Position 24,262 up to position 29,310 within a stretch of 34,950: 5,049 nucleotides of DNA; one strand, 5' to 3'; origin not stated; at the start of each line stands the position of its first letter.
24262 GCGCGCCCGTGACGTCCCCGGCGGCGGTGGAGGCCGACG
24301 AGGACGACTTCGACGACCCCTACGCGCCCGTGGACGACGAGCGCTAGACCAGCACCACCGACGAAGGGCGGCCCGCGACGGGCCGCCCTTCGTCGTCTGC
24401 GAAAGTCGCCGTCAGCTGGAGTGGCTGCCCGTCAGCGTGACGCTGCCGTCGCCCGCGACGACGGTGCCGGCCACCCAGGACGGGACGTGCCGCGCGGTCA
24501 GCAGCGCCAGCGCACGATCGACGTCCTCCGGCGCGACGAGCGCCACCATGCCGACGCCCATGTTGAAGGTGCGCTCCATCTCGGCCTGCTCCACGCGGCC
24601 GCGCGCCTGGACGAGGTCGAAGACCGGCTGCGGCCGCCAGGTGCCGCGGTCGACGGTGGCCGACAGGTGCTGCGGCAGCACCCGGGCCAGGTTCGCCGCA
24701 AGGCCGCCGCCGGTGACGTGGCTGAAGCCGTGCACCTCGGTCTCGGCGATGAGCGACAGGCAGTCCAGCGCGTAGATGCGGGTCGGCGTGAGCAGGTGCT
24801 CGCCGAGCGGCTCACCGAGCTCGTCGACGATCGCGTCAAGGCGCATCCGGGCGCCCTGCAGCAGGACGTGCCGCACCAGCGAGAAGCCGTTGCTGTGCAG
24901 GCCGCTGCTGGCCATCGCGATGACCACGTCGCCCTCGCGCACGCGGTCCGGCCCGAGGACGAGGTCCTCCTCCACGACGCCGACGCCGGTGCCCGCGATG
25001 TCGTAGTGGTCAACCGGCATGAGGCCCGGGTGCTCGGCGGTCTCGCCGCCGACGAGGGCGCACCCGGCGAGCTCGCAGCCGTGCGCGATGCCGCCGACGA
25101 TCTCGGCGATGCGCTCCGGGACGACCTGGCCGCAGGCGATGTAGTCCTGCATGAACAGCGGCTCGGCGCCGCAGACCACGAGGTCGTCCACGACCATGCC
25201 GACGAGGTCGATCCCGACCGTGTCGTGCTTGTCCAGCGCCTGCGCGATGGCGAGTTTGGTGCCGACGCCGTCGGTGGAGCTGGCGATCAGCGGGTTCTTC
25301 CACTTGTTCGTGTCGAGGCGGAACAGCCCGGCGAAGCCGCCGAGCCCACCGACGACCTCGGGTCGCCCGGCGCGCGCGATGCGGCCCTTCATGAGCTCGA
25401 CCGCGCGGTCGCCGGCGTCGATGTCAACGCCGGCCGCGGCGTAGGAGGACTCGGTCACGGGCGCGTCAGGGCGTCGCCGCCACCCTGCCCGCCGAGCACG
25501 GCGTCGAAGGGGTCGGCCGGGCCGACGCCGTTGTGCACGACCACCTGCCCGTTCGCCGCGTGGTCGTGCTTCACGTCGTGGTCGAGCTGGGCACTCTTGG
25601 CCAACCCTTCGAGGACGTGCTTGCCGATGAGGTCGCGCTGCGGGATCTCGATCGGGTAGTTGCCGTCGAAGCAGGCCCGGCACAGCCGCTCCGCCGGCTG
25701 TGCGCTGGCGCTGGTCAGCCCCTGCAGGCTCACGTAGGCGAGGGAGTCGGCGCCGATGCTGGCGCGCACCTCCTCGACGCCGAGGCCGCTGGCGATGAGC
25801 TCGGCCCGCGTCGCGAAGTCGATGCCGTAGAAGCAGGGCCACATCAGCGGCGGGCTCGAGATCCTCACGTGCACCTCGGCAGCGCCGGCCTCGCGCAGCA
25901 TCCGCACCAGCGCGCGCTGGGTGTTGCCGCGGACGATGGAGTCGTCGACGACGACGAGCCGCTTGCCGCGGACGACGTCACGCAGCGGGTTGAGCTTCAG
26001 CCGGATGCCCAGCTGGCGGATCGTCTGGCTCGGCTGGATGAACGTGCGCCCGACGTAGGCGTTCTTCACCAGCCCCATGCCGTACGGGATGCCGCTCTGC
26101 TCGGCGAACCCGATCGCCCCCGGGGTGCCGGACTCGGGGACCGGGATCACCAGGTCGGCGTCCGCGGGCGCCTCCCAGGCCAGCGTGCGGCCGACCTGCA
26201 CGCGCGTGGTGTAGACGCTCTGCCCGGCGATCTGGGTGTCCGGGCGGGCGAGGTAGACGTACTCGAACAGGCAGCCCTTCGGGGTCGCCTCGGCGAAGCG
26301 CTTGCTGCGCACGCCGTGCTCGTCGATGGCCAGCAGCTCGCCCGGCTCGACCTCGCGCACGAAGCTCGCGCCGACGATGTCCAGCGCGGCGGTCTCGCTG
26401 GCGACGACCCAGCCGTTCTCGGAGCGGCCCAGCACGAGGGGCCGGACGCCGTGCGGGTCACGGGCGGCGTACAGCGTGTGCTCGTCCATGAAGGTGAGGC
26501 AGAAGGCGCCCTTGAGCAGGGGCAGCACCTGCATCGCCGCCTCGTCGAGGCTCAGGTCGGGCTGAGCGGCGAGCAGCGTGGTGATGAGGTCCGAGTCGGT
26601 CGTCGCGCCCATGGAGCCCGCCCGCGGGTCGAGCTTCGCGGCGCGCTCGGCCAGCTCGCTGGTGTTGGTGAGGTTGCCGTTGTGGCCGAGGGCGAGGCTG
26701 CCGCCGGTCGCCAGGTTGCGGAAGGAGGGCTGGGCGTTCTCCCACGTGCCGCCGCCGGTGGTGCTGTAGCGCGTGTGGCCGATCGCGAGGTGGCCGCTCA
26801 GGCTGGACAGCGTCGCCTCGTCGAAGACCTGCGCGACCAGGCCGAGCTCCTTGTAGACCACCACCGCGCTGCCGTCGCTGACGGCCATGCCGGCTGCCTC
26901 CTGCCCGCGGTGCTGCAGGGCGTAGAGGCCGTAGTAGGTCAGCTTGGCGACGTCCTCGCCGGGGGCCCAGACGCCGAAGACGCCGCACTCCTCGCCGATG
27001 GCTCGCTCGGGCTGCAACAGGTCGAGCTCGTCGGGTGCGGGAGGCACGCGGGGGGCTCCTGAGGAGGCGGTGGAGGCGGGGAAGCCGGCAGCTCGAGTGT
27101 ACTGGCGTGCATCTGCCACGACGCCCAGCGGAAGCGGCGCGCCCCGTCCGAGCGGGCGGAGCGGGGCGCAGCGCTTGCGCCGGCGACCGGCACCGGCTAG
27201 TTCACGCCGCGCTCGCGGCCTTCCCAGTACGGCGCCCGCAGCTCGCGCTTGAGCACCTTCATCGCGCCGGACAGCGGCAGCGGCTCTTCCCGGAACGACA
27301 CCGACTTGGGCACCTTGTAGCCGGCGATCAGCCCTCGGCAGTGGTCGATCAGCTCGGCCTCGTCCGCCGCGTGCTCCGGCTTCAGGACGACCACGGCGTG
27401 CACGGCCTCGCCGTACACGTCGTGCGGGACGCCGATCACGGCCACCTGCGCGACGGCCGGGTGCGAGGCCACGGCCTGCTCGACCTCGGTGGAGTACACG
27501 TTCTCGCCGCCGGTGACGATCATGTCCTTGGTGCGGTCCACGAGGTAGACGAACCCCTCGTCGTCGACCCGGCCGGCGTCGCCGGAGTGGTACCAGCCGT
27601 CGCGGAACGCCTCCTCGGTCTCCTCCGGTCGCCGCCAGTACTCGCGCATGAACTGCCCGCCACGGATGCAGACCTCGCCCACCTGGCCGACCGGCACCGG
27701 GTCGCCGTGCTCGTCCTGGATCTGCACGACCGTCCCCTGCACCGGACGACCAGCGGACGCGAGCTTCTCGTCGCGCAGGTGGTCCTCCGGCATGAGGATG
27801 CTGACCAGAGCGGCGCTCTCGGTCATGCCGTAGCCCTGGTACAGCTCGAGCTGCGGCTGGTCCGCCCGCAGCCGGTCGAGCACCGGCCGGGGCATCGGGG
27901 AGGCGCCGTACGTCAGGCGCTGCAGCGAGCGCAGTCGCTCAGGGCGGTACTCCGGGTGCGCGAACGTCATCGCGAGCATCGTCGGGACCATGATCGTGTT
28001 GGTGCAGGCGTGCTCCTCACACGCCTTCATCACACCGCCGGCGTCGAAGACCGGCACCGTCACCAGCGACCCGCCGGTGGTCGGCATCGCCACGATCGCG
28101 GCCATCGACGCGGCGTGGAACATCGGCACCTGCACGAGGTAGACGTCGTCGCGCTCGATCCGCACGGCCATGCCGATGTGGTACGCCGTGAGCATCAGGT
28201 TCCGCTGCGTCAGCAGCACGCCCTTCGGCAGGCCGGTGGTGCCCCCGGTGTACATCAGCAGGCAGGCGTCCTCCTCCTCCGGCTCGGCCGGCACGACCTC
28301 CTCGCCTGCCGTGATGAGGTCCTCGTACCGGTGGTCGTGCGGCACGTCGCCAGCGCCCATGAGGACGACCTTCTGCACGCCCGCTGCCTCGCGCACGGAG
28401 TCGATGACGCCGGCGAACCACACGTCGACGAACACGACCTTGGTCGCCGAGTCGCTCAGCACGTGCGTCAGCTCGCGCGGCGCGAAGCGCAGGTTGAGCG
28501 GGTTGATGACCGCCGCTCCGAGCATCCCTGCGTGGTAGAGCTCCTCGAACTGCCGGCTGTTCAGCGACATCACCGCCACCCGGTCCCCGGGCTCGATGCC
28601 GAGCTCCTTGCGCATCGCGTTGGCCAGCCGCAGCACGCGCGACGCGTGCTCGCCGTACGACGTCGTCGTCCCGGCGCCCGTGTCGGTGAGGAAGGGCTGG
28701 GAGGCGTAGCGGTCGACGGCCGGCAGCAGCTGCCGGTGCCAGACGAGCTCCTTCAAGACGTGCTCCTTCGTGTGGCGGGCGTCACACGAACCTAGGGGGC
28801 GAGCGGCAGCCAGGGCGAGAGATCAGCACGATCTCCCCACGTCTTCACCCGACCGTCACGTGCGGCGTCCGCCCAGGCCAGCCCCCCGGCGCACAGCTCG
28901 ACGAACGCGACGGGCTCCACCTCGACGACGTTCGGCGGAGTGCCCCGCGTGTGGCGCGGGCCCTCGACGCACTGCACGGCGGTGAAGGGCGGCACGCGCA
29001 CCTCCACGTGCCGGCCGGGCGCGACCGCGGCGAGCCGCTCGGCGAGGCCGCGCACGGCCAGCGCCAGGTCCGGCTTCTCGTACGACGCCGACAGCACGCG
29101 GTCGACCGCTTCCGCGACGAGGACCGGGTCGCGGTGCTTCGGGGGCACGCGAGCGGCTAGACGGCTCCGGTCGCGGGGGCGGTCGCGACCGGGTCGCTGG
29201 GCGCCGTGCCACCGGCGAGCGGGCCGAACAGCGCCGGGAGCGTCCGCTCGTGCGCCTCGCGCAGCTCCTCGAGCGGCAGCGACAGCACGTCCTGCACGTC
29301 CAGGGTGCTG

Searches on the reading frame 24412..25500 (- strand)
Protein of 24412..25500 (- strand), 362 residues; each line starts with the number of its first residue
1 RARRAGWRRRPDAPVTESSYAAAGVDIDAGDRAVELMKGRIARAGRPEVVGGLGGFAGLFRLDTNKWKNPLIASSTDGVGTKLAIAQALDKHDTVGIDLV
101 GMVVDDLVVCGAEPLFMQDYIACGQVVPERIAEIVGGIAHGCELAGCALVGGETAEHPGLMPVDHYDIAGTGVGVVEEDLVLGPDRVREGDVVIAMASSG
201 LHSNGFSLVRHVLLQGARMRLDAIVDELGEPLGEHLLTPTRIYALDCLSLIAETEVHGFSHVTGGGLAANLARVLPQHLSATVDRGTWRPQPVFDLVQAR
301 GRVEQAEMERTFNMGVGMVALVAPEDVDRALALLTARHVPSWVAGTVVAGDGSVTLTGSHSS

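Call 65: search_protein_families(library=pfam, proteins=[window:24412-25500:-], max_evalue=0.001)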
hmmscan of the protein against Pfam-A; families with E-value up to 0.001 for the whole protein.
window:24412-25500:- (362 aa): 2 families
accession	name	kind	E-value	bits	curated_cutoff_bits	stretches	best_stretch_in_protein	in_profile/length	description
PF02769.27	AIRS_C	-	5.3e-35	121.3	23.1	1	188-353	1-151/156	AIR synthase related protein, C-terminal domain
PF00586.29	AIRS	-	8.6e-24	84.6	24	1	71-176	14-112/112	AIR synthase related protein, N-terminal domain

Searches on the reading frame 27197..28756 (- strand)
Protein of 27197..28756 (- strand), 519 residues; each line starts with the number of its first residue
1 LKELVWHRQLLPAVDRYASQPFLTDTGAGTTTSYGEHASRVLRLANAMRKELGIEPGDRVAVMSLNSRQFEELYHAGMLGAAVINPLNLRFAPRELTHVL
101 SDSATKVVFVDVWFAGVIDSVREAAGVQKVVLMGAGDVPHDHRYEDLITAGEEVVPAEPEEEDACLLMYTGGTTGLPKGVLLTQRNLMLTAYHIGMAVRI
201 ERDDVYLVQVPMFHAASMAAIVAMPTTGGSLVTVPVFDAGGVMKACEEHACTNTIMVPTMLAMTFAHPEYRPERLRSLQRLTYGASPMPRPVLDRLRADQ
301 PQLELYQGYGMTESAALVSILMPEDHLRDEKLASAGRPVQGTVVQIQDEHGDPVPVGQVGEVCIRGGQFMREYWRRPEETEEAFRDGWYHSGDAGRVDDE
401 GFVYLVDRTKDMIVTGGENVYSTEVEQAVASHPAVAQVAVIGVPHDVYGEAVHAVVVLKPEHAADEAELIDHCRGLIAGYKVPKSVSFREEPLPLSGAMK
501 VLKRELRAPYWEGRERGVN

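Call 65: search_protein_families(library=pfam, proteins=[window:27197-28756:-], max_evalue=0.001)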
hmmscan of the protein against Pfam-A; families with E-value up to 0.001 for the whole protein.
window:27197-28756:- (519 aa): 2 families
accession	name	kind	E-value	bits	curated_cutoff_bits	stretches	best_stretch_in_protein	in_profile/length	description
PF00501.34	AMP-binding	-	3.4e-79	266.9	29.9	1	14-374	5-384/384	AMP-binding enzyme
PF13193.12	AMP-binding_C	-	6.2e-19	69.1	24.5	1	424-497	1-73/76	AMP-binding enzyme C-terminal domain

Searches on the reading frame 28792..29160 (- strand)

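Call 65: search_protein_families(library=pfam, proteins=[window:28792-29160:-], max_evalue=0.001)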
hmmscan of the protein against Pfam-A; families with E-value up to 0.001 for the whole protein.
window:28792-29160:- (122 aa): 1 family
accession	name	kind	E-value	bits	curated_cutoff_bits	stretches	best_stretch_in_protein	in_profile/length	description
PF17844.6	SCP_3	-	3e-36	123.5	38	1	30-120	3-93/93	Bacterial SCP ortholog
